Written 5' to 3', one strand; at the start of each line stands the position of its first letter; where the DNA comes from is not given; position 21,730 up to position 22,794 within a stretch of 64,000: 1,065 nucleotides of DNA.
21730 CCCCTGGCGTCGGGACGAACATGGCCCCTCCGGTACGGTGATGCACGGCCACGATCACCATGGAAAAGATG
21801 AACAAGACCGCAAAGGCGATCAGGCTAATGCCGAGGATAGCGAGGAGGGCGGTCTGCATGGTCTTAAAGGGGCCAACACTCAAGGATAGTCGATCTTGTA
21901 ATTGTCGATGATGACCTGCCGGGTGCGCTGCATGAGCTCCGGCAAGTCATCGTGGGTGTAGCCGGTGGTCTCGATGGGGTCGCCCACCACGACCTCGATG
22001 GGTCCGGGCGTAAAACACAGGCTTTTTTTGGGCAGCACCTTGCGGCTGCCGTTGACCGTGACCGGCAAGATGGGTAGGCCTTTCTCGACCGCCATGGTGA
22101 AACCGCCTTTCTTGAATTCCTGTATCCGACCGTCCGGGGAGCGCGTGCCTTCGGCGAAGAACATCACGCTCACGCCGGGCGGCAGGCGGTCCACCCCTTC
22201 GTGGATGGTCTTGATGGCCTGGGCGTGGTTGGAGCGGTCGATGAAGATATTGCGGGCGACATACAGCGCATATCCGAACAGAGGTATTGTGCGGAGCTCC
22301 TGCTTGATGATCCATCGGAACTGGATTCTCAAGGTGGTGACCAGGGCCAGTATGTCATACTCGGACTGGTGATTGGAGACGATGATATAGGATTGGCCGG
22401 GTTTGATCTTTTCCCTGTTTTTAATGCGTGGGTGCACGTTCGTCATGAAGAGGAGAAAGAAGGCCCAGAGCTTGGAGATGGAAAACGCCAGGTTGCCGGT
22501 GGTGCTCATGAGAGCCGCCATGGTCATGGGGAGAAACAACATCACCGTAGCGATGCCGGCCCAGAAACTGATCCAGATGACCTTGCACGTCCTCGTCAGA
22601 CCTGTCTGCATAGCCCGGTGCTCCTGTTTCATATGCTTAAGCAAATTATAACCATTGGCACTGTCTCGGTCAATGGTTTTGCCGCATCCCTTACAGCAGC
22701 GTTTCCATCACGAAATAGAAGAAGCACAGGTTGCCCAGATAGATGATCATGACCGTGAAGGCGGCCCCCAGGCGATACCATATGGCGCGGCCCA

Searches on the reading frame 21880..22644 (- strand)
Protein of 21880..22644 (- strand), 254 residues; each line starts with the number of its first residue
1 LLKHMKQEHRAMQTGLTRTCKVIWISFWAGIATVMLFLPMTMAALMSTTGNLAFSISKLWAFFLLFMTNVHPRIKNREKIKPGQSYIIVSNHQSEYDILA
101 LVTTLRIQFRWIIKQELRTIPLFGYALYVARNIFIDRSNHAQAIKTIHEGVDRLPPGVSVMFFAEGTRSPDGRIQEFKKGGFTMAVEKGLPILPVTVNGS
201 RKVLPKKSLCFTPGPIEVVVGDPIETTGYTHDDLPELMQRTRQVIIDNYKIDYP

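Call 3: search_protein_families(library=pfam, proteins=[window:21880-22644:-])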
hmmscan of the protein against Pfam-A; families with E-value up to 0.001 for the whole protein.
window:21880-22644:- (254 aa): 1 family
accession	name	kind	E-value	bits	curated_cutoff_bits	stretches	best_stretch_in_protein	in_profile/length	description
PF01553.26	Acyltransferase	-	3.5e-27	95.2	23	1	73-197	3-131/132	Acyltransferase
